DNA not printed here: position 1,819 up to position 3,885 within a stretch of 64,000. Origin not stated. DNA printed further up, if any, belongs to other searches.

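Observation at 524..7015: Ech-type [NiFe] hydrogenase operon in which the NuoC/EchD subunit is fused to a GltD/NfnB-like NAD(P)H:FAD iron-sulfur oxidoreductase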

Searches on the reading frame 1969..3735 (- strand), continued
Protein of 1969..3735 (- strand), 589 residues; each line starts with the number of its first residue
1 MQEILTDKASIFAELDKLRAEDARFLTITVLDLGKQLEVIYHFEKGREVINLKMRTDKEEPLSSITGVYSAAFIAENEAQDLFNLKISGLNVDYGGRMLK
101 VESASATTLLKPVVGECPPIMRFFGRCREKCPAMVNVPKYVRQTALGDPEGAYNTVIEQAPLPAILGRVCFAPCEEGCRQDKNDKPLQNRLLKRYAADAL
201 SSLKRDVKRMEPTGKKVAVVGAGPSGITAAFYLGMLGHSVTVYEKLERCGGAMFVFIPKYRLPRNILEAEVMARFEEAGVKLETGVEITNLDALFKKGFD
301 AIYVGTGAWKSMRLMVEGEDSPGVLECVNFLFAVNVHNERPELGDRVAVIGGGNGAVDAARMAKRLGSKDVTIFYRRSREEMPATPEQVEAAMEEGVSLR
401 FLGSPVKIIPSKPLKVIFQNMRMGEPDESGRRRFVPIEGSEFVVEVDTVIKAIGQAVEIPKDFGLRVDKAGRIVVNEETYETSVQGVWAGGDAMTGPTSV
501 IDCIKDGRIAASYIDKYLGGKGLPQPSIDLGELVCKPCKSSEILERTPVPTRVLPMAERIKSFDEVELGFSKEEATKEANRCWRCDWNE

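Call 49: search_solved_structures(query=window:1969-3735:-, max_evalue=10, show_alignments=0)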
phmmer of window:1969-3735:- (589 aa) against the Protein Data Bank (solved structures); distinct sequences matched with E-value up to 10: 259 (the best 60 are shown).
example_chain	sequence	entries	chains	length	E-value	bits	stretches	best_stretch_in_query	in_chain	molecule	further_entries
9bov_A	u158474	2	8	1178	8.4e-105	354.5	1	127-586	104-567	Molybdopterin oxidoreductase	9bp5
9n5u_A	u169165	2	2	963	7.4e-99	334.9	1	124-521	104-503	NfnA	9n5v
8oh5_C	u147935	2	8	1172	1.3e-92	314.3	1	127-586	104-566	Formate dehydrogenase-O, major subunit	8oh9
5jca_L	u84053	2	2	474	1.6e-77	264.4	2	124-519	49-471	NADH-dependent Ferredoxin:NADP Oxidoreductase (NfnI) subunit alpha | NADH-dependent Ferredoxin:NADP Oxidoreductase subunit alpha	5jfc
4ylf_B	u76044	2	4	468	6.8e-74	252.5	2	127-524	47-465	Dihydropyrimidine dehydrogenase subunit A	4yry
5vj7_A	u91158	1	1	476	7.1e-68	232.6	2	124-522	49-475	Oxidoreductase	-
6s6s_G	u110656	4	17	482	4.6e-48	167.2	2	127-521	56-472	Glutamate synthase [NADPH] small chain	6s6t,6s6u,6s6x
2vdc_G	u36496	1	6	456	6.1e-46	160.2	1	127-521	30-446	GLUTAMATE SYNTHASE [NADPH] SMALL CHAIN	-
7mfm_I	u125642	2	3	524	6.6e-38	133.7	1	131-522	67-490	Glutamate synthase (NADPH) small chain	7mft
1gt8_A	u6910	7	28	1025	1.4e-31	112.8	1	126-519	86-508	DIHYDROPYRIMIDINE DEHYDROGENASE | Dihydropyrimidine dehydrogenase [NADP(+)]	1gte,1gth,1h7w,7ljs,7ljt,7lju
7m31_A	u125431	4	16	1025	1.4e-31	112.8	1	126-519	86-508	Dihydropyrimidine dehydrogenase [NADP(+)]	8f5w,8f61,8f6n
1h7x_A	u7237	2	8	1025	1.4e-31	112.8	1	126-519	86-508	DIHYDROPYRIMIDINE DEHYDROGENASE | Dihydropyrimidine dehydrogenase [NADP(+)]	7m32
8c16_A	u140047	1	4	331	4.9e-13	51.5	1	217-503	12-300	Ferredoxin--NADP reductase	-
6gas_A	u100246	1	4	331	5.8e-13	51.3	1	217-503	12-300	Ferredoxin--NADP reductase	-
3lzw_A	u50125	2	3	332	1.4e-12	50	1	217-497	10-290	Ferredoxin--NADP reductase 2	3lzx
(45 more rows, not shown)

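Call 52: search_protein_families(library=pfam, proteins=[L001:3865-4548:+, L029:6784-7161:+, L029:7133-7513:+, L008:1974-2873:-, L014:2988-4364:-, L011:12586-14943:+, L046:15268-16155:-, L029:10876-11139:+], max_evalue=0.001)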
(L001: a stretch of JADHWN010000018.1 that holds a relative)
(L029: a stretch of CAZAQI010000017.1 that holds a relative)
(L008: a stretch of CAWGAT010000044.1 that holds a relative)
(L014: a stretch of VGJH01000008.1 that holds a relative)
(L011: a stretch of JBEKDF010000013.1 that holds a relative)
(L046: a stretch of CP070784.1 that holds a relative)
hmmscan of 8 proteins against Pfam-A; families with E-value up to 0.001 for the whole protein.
L001:3865-4548:+ (228 aa): 0 families

L029:6784-7161:+ (126 aa): 0 families

L029:7133-7513:+ (127 aa): 0 families

L008:1974-2873:- (300 aa): 2 families
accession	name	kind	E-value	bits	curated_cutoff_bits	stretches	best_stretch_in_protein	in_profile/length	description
PF10418.14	DHODB_Fe-S_bind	-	2.6e-11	43.5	23.9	1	239-273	3-40/41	Iron-sulfur cluster binding domain of dihydroorotate dehydrogenase B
PF00970.30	FAD_binding_6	-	0.00066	20.4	21.1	0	32-120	4-97/99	Oxidoreductase FAD-binding domain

L014:2988-4364:- (459 aa): 2 families
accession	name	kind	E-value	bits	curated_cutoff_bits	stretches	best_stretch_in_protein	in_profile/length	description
PF00208.27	ELFV_dehydrog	-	6.8e-91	304.7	23.4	1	211-456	1-241/241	Glutamate/Leucine/Phenylalanine/Valine dehydrogenase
PF02812.23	ELFV_dehydrog_N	-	7.4e-51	171.7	25.3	1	65-193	1-129/129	Glu/Leu/Phe/Val dehydrogenase, dimerisation domain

L011:12586-14943:+ (786 aa): 26 families (the best 25 are shown)
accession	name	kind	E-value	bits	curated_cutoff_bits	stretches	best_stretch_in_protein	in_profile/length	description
PF02662.21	FlpD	-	7.3e-25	87.8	22.3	1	657-774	1-123/123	Methyl-viologen-reducing hydrogenase, delta subunit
PF00037.32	Fer4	-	1.7e-18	66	21.1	3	294-316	2-24/24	4Fe-4S binding domain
PF12838.12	Fer4_7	-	2.1e-15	57.3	27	3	586-628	2-51/52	4Fe-4S dicluster domain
PF13187.11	Fer4_9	-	3.9e-13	49.6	27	2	252-315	1-52/52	4Fe-4S dicluster domain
PF13484.11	Fer4_16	-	6.1e-13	49.8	30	1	299-322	1-23/66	4Fe-4S double cluster binding domain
PF13237.11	Fer4_10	-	1e-12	48.2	25.5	3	295-325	4-36/53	4Fe-4S dicluster domain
PF12797.12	Fer4_2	-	6.2e-10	38.8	24.5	1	294-312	4-22/22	4Fe-4S binding domain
PF01266.30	DAO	-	1.7e-09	38.1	27.9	1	152-186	1-35/353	FAD dependent oxidoreductase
PF12831.13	FAD_oxidored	-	2e-09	37.7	27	1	152-190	1-39/416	FAD dependent oxidoreductase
PF13450.12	NAD_binding_8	-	4.2e-09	37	21.9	1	155-202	1-48/68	NAD(P)-binding Rossmann-like domain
PF12837.12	Fer4_6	-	5e-09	36.1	25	0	248-266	4-22/24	4Fe-4S binding domain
PF07992.20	Pyr_redox_2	-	6.8e-09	36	26.1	1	152-244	2-92/291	Pyridine nucleotide-disulphide oxidoreductase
PF13183.11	Fer4_8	-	1.9e-08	35.2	27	1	250-313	2-67/68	4Fe-4S dicluster domain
PF12798.12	Fer4_3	-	9.8e-08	32.7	27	0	300-314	1-15/15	4Fe-4S binding domain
PF25160.1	LdpA_Fe-S-bd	-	1.6e-07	31.4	27.6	1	243-267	18-42/49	LdpA Fe-S cluster-binding domain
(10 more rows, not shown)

L046:15268-16155:- (296 aa): 1 family
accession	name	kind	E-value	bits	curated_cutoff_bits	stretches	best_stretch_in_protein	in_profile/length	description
PF02754.22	CCG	-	2.9e-28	98.2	20.6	2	4-86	2-85/85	Cysteine-rich domain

L029:10876-11139:+ (88 aa): 7 families
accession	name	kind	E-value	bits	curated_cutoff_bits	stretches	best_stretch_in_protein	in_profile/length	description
PF13237.11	Fer4_10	-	7.6e-09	35.8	25.5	1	18-64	4-52/53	4Fe-4S dicluster domain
PF00037.32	Fer4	-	9.4e-09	35.2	21.1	1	18-39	3-24/24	4Fe-4S binding domain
PF12838.12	Fer4_7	-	2e-08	35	27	1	22-68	1-52/52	4Fe-4S dicluster domain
PF12837.12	Fer4_6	-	1.1e-07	31.9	25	1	18-38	4-24/24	4Fe-4S binding domain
PF13187.11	Fer4_9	-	2.5e-07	31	27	1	22-69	1-52/52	4Fe-4S dicluster domain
PF13484.11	Fer4_16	-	1.1e-05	26.5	30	0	22-43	1-21/66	4Fe-4S double cluster binding domain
PF12797.12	Fer4_2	-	7.8e-05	22.8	24.5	0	17-35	4-22/22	4Fe-4S binding domain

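Call 54: search_protein_families(library=ncbifam, proteins=[L050:1162-3090:-, L050:3142-4353:-, L050:11248-13899:-, L050:14407-15474:-, L050:15488-16684:-, L050:16637-17473:+], max_evalue=1e-10)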
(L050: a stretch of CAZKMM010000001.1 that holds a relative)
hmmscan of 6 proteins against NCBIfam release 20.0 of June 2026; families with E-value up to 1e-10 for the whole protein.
L050:1162-3090:- (643 aa): 2 families
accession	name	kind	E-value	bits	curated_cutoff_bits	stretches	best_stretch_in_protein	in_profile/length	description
NF000013.1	tet_NaH_anti_35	exception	6.5e-53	180.2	750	1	261-637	3-354/369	tetracycline efflux Na+/H+ antiporter family transporter Tet(35)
TIGR00931.1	antiport_nhaC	equivalog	3.9e-12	45.7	370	0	489-596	93-188/454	Na+/H+ antiporter NhaC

L050:3142-4353:- (404 aa): 0 families

L050:11248-13899:- (884 aa): 0 families

L050:14407-15474:- (356 aa): 4 families
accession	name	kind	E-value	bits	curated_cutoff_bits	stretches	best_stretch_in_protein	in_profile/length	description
NF003745.1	PRK05342.1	equivalog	3.4e-122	408.3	359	1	12-351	60-401/418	ATP-dependent Clp protease ATP-binding subunit ClpX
TIGR00382.1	clpX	equivalog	1.7e-110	369.9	370.75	1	12-351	67-407/414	ATP-dependent protease ATP-binding subunit ClpX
TIGR00390.1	hslU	equivalog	1.3e-69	235.3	362.45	3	12-121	1-104/441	ATP-dependent protease ATPase subunit HslU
TIGR02639.1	ClpA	equivalog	3.8e-14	51.9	993.15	0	56-104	479-527/734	ATP-dependent Clp protease ATP-binding subunit ClpA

L050:15488-16684:- (399 aa): 0 families

L050:16637-17473:+ (279 aa): 19 families
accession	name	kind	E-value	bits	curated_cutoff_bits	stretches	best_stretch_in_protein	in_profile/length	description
NF006185.0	PRK08320.1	subfamily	4.8e-55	186.8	363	1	1-270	3-276/292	branched-chain amino acid aminotransferase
NF005800.0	PRK07650.1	equivalog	4.4e-54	183.7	308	1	1-275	1-274/290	aminodeoxychorismate lyase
NF005209.0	PRK06680.1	subfamily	2.3e-46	158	320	1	2-276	4-280/286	D-amino-acid transaminase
TIGR01122.1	ilvE_I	equivalog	6.2e-45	153.6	245.55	1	4-253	1-260/298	branched-chain-amino-acid transaminase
NF009126.0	PRK12479.1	equivalog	5.9e-44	150.4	518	1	2-250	5-257/299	branched-chain-amino-acid transaminase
NF005146.0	PRK06606.1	equivalog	2.6e-43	148.1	279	1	2-274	8-289/307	branched-chain amino acid transaminase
TIGR01121.1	D_amino_aminoT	equivalog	1.6e-42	145.6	277.45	1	2-255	1-253/276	D-amino-acid transaminase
TIGR03461.1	pabC_Proteo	equivalog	5.7e-40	137.2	176.85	1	13-266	6-259/262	aminodeoxychorismate lyase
NF004761.0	PRK06092.1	equivalog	2e-38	132.1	260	1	13-263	8-258/268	aminodeoxychorismate lyase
NF005726.0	PRK07544.1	equivalog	3.3e-34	118.3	396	1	3-258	13-272/295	branched-chain amino acid aminotransferase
NF005888.0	PRK07849.1-3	equivalog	6.3e-30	104.1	273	1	22-261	34-278/298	aminodeoxychorismate lyase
NF005886.0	PRK07849.1-1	equivalog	7.3e-25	87.8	253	1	25-259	36-274/291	aminodeoxychorismate lyase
NF009066.0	PRK12400.1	equivalog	7e-24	84.8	538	1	5-256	9-261/290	D-amino-acid transaminase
NF005887.0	PRK07849.1-2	equivalog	8.7e-23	81.1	278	1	24-258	28-271/291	aminodeoxychorismate lyase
NF009896.0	PRK13356.1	equivalog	1.1e-21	77.2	262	1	2-273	9-282/287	branched-chain amino acid aminotransferase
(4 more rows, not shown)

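Call 64: search_protein_representatives(protein=window:1969-3735:-)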
Query: 589 residues. Proteins with E-value up to 0.001 (for the whole library): 21773; up to 1e-10: 10909; up to 1e-30: 3855. The best 150 are listed.
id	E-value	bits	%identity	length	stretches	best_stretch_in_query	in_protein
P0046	1.6e-224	763.0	58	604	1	2-589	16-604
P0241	2.1e-150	518.4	46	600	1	3-589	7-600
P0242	5.2e-147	507.1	44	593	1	6-589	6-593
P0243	1.7e-140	485.6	50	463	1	131-583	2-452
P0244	5.2e-130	451.0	43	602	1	3-589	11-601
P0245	2.2e-126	439.0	47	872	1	123-588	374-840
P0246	1.6e-122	426.3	46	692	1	126-587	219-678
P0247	3.5e-121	421.9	44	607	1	124-587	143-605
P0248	4.2e-120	418.3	48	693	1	124-587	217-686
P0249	1.5e-115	403.2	48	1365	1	126-585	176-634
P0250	1.7e-113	396.5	46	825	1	120-585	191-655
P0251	1.5e-112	393.4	44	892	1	125-586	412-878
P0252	5.0e-112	391.6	46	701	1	126-586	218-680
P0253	5.7e-108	378.2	43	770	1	125-586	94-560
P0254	1.2e-107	377.2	43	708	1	125-588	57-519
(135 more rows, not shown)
